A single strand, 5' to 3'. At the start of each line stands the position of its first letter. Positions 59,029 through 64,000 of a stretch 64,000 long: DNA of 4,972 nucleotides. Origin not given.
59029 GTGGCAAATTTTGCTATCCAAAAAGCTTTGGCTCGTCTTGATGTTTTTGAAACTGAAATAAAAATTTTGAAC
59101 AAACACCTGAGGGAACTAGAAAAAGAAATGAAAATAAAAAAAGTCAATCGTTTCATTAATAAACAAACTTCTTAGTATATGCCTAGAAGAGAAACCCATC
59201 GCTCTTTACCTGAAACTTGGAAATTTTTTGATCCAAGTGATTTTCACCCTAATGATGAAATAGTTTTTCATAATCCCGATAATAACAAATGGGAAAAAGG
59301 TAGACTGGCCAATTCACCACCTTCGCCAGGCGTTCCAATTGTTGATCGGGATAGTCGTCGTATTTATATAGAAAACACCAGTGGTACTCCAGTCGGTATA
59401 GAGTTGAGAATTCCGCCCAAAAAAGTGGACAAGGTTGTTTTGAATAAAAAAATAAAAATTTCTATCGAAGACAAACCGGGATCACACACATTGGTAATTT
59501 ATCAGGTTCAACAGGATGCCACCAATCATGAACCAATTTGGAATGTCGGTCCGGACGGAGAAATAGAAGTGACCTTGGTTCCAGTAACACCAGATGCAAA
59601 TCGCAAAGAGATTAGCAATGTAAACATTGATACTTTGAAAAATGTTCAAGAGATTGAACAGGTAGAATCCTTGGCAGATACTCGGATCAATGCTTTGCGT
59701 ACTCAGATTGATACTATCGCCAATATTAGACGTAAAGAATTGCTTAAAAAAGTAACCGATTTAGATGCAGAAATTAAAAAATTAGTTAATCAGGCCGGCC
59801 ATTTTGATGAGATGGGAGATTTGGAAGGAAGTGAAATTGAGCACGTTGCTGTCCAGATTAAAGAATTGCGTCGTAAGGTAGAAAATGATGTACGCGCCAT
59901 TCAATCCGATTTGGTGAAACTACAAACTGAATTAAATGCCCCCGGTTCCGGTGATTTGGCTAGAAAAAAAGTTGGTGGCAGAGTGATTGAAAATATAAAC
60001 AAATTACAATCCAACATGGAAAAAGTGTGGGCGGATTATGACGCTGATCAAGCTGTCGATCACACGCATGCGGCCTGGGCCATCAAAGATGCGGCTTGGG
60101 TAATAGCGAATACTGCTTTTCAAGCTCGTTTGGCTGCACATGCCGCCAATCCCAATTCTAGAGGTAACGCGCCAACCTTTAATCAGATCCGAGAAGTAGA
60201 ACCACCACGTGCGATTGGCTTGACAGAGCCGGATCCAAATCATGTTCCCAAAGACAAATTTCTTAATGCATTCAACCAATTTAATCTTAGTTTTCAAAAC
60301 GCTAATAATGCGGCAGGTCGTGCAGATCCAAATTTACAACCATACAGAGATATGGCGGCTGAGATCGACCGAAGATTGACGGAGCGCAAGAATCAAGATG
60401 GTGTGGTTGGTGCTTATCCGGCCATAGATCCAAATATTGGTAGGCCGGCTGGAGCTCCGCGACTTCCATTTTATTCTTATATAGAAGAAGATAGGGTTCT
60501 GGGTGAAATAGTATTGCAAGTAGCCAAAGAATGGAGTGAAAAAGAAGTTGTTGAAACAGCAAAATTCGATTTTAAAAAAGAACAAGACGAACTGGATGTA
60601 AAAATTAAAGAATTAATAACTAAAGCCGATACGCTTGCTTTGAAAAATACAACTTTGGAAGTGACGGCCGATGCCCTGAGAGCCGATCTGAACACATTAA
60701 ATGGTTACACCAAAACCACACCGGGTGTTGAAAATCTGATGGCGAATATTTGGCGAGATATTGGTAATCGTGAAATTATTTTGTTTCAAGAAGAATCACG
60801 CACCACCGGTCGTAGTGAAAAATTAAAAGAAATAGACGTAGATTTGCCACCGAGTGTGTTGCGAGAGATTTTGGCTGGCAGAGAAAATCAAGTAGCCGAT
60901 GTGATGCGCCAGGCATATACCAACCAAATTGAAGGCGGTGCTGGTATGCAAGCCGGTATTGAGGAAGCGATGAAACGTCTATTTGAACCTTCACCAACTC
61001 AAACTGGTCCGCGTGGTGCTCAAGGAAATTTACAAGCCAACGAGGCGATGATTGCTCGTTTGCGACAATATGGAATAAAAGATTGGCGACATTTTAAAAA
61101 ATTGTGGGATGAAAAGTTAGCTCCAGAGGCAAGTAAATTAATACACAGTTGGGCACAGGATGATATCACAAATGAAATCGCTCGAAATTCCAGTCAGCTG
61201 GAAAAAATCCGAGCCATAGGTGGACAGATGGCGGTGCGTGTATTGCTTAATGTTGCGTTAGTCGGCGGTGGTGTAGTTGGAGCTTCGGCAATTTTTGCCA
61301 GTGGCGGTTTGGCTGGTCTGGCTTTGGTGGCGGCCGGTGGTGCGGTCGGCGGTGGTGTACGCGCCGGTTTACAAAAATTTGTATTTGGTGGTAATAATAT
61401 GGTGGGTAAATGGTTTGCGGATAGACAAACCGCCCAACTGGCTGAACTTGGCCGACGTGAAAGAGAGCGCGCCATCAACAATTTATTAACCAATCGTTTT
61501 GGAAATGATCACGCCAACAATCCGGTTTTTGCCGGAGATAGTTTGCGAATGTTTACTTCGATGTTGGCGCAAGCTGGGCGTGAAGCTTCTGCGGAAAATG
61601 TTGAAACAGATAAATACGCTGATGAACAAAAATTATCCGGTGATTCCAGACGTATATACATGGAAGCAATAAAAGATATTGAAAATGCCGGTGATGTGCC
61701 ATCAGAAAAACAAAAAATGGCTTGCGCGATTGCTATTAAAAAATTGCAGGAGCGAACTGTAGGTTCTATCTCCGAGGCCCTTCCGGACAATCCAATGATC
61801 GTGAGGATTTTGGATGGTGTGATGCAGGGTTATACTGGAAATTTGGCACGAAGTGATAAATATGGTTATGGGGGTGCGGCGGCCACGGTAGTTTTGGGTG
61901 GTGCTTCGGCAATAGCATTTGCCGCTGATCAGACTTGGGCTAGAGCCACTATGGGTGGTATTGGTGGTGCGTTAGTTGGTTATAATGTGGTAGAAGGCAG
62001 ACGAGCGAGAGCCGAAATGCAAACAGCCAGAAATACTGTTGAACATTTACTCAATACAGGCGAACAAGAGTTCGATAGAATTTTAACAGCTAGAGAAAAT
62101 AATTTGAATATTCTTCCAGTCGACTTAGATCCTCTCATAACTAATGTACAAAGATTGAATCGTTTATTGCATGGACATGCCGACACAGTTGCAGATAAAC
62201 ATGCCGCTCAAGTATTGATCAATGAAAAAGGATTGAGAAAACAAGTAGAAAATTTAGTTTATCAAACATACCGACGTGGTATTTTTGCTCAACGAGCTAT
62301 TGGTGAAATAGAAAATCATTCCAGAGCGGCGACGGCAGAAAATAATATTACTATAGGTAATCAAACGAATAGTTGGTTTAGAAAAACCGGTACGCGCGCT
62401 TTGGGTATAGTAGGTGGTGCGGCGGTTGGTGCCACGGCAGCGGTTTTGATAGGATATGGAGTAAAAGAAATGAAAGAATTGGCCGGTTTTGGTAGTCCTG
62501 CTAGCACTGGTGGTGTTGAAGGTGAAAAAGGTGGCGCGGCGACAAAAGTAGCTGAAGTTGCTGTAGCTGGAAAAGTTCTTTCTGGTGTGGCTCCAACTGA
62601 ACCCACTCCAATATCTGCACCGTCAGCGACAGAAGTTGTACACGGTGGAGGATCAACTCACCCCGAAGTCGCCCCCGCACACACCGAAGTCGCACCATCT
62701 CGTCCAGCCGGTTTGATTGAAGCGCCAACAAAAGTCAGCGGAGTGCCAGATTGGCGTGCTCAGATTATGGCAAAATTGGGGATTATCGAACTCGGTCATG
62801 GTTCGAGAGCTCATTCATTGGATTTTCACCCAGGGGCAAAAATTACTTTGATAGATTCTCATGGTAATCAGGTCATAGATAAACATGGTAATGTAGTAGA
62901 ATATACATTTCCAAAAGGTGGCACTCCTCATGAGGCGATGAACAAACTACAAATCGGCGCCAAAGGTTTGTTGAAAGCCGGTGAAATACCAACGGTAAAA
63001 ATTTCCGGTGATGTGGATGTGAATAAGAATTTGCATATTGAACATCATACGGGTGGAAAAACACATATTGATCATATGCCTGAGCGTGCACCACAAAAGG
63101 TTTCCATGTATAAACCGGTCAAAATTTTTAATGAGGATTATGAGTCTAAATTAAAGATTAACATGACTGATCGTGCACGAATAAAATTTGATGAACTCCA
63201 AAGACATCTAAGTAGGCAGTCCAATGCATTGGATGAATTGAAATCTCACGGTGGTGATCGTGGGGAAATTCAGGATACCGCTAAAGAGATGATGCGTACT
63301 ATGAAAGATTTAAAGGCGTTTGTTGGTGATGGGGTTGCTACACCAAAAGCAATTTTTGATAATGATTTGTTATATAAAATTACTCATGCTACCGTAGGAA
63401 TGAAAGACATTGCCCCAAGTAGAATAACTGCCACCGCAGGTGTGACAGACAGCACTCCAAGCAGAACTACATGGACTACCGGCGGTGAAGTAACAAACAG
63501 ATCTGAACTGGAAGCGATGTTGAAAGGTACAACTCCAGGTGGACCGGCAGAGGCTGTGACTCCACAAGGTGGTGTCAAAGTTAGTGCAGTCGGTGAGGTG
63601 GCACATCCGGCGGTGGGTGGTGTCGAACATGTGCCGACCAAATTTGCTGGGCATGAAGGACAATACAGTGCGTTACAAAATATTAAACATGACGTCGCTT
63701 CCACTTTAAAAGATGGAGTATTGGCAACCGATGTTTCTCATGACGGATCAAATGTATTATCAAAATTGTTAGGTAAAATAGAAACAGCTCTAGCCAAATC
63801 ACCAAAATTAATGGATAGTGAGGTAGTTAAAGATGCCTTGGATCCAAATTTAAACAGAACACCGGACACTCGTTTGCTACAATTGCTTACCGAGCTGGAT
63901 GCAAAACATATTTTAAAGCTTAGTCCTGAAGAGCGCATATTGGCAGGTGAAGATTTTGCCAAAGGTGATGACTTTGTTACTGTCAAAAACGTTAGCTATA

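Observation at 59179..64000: Giant ORF (>1600 codons, runs off the window) missing from the ORF track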

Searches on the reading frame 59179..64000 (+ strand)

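Call 7: search_protein_families(library=pfam, proteins=[window:59179-64000:+], max_evalue=0.01)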
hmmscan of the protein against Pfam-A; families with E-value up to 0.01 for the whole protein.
window:59179-64000:+ (1607 aa): 0 families

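Call 8: search_protein_families(library=ncbifam, proteins=[window:59179-64000:+], max_evalue=0.01)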
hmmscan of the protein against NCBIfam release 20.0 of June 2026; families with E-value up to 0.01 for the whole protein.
window:59179-64000:+ (1607 aa): 0 families

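Call 9: find_homologous_proteins(query=window:59179-64000:+)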
Query window:59179-64000:+ (1607 aa): 3 proteins with E <= 0.001 among 8000 candidates.
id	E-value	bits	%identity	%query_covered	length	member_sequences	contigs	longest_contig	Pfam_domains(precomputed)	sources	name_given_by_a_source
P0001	0.0e+0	1226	43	100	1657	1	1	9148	-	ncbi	-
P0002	0.0e+0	1215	43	100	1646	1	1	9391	-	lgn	-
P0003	4.6e-271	921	42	79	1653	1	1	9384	-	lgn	-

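Call 12: find_encoding_contigs(protein=P0001, flank=10000)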
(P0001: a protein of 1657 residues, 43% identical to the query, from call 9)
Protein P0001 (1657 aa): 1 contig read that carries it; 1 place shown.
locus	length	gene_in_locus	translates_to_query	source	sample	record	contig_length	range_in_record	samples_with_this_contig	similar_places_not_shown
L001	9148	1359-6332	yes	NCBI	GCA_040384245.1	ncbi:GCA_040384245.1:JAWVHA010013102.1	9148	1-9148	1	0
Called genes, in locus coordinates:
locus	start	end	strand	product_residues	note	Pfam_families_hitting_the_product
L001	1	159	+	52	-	?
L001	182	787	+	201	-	PF02706:Wzz (weak)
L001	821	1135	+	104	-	PF18908:DUF5663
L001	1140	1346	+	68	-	-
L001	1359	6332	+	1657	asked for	-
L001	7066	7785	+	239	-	-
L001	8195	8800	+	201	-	-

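Call 15: find_encoding_contigs(protein=P0002, flank=10000)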
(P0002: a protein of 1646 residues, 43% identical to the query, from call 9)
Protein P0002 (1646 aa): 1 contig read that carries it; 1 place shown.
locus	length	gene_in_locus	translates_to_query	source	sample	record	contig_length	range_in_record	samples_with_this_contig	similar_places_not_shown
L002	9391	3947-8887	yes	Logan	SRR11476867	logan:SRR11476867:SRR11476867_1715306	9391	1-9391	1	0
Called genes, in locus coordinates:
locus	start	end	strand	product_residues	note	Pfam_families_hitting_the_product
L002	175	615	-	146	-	PF01668:SmpB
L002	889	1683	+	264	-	-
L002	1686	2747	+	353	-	-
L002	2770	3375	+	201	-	PF02706:Wzz (weak)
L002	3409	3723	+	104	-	PF18908:DUF5663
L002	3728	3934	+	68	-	-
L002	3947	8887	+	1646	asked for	-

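Call 16: find_encoding_contigs(protein=P0003, flank=10000)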
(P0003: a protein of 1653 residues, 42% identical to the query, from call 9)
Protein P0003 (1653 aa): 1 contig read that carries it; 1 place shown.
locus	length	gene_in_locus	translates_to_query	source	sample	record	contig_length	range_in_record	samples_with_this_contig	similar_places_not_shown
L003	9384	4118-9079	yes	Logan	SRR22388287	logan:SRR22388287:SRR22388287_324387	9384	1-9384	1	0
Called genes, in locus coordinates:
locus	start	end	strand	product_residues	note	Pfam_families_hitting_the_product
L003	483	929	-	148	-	PF01668:SmpB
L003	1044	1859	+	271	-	-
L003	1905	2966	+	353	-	-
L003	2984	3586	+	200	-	PF02706:Wzz (faint)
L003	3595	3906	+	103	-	PF18908:DUF5663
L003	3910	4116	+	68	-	-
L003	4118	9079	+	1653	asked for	-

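Call 22: search_solved_structures(query=A1, max_evalue=1)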
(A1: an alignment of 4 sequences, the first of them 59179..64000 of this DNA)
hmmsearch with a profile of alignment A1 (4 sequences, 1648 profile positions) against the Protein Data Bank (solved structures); distinct sequences matched with E-value up to 1: 1.
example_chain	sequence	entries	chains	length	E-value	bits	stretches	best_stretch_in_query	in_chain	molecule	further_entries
4lb8_A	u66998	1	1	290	0.98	9.9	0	125-208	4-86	Uncharacterized protein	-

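Call 23: search_protein_families(library=phrogs, proteins=[window:59179-64000:+], max_evalue=0.01)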
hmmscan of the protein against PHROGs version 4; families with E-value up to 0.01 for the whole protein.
window:59179-64000:+ (1607 aa): 0 families

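Call 35: search_protein_families(library=pfam, alignment_id=A3, max_evalue=0.001)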
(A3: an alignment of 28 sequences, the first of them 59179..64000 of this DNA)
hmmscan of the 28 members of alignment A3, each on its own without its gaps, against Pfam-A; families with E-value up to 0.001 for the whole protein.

A. member 1, window:59179-64000:+ (1607 aa): 0 families

B. families by the number of members that match (of 28 scanned): 0 families
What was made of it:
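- On Phage tape measure protein: No Pfam family in 28 members (call 35).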

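Call 36: find_homologous_proteins(query=A3, max_evalue=0.00001)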
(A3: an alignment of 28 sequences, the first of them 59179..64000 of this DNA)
Query A3 (28 sequences) (1607 aa, profile of the alignment): 3 proteins with E <= 0.00001 among 8000 candidates.
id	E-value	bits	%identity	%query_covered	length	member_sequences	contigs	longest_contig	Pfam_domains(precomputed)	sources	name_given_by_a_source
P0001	0.0e+0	1042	43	100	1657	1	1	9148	-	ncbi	-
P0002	0.0e+0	1036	43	100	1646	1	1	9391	-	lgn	-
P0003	4.8e-248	845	42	79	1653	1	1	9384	-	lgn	-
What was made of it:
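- Tried and rejected: It returned only the same three proteins, so that search was wasted (call 36).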

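Call 70: search_protein_families(library=padloc, proteins=[window:59179-64000:+], max_evalue=0.01)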
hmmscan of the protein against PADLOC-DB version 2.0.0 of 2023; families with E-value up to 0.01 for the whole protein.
window:59179-64000:+ (1607 aa): 1 family
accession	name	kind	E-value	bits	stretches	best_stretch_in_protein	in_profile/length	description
PDLC02162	Avs2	-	0.005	12.8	0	729-858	156-287/1379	-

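Call 100: search_protein_families(library=phrogs, alignment_id=A3, max_evalue=0.01)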
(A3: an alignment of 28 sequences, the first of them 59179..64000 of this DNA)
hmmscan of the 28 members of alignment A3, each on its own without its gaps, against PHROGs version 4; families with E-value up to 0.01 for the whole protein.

A. member 1, window:59179-64000:+ (1607 aa): 0 families

B. families by the number of members that match (of 28 scanned): 3 families
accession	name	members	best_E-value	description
phrog_29227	-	1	0.0018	-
phrog_13587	-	1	0.0056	-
phrog_5345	-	1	0.006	-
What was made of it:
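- On Phage tape measure protein: PHROGs gave nothing for the window protein and only three unnamed single-member hits at E above 0.001 (calls 23, 100).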

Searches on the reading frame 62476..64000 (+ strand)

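Call 66: predict_structure(alignment_id=A6)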
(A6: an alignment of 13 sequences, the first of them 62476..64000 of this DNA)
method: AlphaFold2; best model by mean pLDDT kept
length: 508 residues; sequences in the alignment: 13
mean_pLDDT: 62.9   pTM: 0.36
mean pLDDT of the five models: 62.9, 59.3, 58.7, 58.5, 55.0
residues with pLDDT >= 90: 64; 70-90: 194; 50-70: 53; < 50: 197
segments of 3 or more residues with pLDDT < 50: 1-39, 41-48, 50-72, 193-230, 284-330, 354-383, 412-417
pLDDT, mean of each block of 10 residues (from residue 1): 32 31 29 32 37 35 41 70 90 91 76 86 94 93 84 90 93 94 78 40 34 32 37 63 81 85 83 69 41 29 26 27 34 70 85 50 36 34 64 83 72 47 67 89 86 80 82 88 82 73 60
secondary structure, 60 per line:
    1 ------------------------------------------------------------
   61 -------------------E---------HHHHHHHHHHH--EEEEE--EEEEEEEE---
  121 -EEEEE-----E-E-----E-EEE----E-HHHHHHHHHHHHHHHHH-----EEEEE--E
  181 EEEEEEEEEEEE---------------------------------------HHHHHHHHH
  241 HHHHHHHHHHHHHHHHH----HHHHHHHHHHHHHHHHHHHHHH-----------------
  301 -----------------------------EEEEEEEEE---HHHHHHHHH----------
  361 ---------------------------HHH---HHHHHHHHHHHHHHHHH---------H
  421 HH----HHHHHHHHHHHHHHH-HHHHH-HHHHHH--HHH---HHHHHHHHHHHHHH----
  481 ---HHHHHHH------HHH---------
elements in order: H90-100 E103-107 E110-117 E122-126 E142-144 H151-167 E173-177 E180-192 H232-257 H262-283 E330-338 H342-350 H394-410 H427-441 H443-447 H449-454 H463-476 H484-490
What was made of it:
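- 62467..64000 (+): Giant protein aa 1097-1607, continuing to aa 1669 beyond the window. It holds a disordered Ala/Pro/Thr/Gly linker, a confidently modelled alpha/beta domain at aa ~1174-1291 (motif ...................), and then variable helical and disordered parts. AlphaFold C-terminal model, with pLDDT 85-94 for the alpha/beta domain (call 66).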

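Call 68: fold_search(model_id=the predicted structure, library=pdb)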
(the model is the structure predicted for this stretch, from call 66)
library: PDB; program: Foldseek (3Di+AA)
matches with E <= 10: 122; with E <= 0.001: 0
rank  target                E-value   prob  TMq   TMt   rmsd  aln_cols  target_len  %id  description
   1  8bhv_b                4.8e-01  0.02  0.07  0.06  38.8       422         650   12  DNA-PK XLF mediated dimer bound to PAXX (released 2023-06-07)
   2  2djv_MODEL_1_A        5.4e-01  1.00  0.10  0.59   3.5        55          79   22  Solution structures of the WHEP-TRS domain of human methionyl-tRNA synthetase (released 2006-10-05)
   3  9ekk_A                8.0e-01  0.08  0.06  0.05  18.7        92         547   16  Thomasclavelia ramosa Immunoglobulin A Protease Middle (Protease) Domain with C-terminal Domain #1 (Crystallized as Pu (released 2025-09-03)
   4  6b87_B                9.0e-01  1.00  0.10  0.52   0.6        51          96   16  Crystal structure of transmembrane protein TMHC2_E (released 2018-03-14)
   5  9hyu_D                9.0e-01  0.06  0.08  0.14  19.8       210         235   11  Cryo-EM structure of the Chromera velia PSI supercomplex at 1.84 Angstrom resolution (released 2026-01-28)
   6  6b87_A                9.5e-01  1.00  0.10  0.50   0.8        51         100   16  Crystal structure of transmembrane protein TMHC2_E (released 2018-03-14)
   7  9qdh                  9.5e-01  0.07  0.06  0.05  18.7        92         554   16  Crystal structure of IgA protease (323-878) from Thomasclavelia ramosa (released 2025-07-16)
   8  3o0l_B                1.3e+00  0.02  0.06  0.16  12.0        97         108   10  Crystal structure of a Pfam DUF1425 family member (Shew_1734) from Shewanella sp. pv-4 at 1.81 a resolution (released 2010-08-04)
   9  9i4z                  1.6e+00  0.06  0.06  0.05  19.8        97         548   13  Crystal structure of Thomasclavelia ramosa IgA peptidase (IgAse) active site mutant (E330-N876) (released 2025-06-25)
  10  5lcy_A                1.8e+00  0.99  0.10  0.59   0.7        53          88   13  Formaldehyde-Responsive Regulator FrmR E64H variant from Salmonella enterica serovar Typhimurium (released 2016-08-10)
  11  6r1m_A                2.1e+00  0.41  0.07  0.09   4.8        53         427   23  Crystal structure of E. coli seryl-tRNA synthetase complexed to seryl sulfamoyl adenosine (released 2020-01-22)
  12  6r1m_B                2.1e+00  0.41  0.08  0.09   4.6        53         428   23  Crystal structure of E. coli seryl-tRNA synthetase complexed to seryl sulfamoyl adenosine (released 2020-01-22)
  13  9qmp                  2.1e+00  0.38  0.07  0.09   4.8        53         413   23  E.coli seryl-tRNA synthetase (released 2025-05-14)
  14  5j0k_B                2.2e+00  0.97  0.10  0.67   0.8        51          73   16  De novo design of protein homo-oligomers with modular hydrogen bond network-mediated specificity (released 2016-05-25)
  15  5j0k_A                2.2e+00  0.97  0.10  0.66   0.8        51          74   16  De novo design of protein homo-oligomers with modular hydrogen bond network-mediated specificity (released 2016-05-25)
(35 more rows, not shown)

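Call 87: search_protein_families(library=pfam, alignment_id=A6, max_evalue=1)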
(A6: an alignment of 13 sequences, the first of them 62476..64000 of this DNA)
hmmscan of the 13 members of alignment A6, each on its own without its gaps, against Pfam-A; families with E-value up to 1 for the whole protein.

A. member 1, window:62476-64000:+ (508 aa): 0 families

B. families by the number of members that match (of 13 scanned): 7 families
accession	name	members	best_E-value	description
PF11058.13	Ral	1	0.0027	Antirestriction protein Ral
PF02520.22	ANIS5_cation-bd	1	0.024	SXP/RAL-2 family protein Ani s 5-like, metal-binding domain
PF16326.10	ABC_tran_CTD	1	0.13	ABC transporter C-terminal domain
PF20916.2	BscB_a-b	1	0.14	Cellulose Synthase Subunit B, alpha-beta domain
PF19079.5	CFSR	1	0.33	Collagen-flanked surface repeat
PF05594.20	Fil_haemagg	1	0.38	Haemagglutinin repeat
PF14362.11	DUF4407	1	0.86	Domain of unknown function (DUF4407)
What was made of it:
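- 62467..64000 (+): No consistent Pfam match (call 87).
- On LysM-type wall-binding domain (considered for aa 1174-1291): No LysM hit in Pfam even at E up to 1 (call 87).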
